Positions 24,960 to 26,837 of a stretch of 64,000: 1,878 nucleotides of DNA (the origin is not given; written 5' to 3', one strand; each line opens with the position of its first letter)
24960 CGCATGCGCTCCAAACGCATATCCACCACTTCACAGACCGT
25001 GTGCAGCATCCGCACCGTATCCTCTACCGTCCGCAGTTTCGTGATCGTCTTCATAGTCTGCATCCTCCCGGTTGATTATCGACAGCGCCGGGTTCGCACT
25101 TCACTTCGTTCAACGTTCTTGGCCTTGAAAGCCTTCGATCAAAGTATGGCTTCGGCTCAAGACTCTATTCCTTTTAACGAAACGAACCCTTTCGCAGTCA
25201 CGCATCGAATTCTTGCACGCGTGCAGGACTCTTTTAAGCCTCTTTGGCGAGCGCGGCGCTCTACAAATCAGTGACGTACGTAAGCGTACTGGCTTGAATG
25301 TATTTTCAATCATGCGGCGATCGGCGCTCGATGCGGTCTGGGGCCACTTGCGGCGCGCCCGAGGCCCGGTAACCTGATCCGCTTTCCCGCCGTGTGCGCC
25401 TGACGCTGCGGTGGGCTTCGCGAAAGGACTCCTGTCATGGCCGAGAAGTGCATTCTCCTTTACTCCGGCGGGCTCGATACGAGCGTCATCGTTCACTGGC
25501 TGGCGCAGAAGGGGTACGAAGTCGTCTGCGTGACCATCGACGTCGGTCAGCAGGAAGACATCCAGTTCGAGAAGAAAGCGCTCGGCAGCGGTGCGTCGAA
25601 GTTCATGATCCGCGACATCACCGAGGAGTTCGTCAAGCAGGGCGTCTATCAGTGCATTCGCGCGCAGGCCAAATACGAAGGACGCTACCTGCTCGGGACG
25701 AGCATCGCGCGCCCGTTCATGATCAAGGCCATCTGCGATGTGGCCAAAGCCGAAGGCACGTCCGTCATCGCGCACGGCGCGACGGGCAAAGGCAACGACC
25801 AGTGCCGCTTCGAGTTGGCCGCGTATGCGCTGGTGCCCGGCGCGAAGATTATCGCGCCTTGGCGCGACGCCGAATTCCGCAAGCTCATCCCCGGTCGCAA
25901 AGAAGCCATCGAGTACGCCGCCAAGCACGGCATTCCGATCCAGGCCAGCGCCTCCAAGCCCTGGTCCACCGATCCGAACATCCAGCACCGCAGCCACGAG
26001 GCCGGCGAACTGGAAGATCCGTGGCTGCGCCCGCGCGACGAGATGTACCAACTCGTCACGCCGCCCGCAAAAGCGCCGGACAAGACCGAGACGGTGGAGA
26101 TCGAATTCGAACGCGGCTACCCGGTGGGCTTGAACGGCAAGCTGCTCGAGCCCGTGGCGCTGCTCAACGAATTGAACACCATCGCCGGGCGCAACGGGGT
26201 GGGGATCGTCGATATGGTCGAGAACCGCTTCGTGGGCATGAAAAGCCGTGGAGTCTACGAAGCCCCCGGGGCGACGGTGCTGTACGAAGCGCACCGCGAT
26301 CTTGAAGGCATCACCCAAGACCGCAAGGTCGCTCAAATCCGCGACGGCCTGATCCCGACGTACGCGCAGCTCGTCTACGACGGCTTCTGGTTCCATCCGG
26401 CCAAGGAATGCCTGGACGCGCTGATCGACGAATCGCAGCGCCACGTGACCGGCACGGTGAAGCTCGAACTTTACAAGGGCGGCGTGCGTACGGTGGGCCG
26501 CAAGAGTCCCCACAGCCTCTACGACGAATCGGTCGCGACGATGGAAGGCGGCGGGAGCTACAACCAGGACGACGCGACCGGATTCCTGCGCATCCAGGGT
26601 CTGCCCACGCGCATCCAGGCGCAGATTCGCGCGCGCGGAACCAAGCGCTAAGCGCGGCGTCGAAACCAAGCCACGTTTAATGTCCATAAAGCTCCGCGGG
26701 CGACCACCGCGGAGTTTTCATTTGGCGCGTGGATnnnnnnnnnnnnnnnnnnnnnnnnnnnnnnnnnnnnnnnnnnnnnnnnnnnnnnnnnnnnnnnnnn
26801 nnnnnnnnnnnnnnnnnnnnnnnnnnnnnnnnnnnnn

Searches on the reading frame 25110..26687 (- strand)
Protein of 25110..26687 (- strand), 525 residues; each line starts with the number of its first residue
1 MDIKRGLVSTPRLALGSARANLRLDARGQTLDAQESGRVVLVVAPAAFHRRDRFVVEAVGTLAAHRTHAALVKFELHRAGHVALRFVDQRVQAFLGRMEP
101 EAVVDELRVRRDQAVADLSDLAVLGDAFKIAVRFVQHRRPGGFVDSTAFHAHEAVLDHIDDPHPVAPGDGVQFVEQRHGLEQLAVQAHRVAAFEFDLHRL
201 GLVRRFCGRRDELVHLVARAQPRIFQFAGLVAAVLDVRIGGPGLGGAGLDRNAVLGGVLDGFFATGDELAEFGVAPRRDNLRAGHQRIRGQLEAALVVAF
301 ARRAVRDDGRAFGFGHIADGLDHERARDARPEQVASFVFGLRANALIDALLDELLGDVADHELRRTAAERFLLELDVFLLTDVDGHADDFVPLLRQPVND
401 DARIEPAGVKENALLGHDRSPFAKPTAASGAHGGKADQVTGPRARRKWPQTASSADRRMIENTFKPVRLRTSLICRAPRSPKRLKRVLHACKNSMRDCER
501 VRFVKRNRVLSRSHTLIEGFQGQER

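Call 8: search_protein_families(library=pfam, proteins=[window:25110-26687:-], max_evalue=0.001)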
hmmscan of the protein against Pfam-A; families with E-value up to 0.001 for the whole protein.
window:25110-26687:- (525 aa): 0 families

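Call 67: search_solved_structures(query=window:25110-26687:-, max_evalue=0.01)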
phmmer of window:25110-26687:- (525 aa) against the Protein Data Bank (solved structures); distinct sequences matched with E-value up to 0.01: 0.
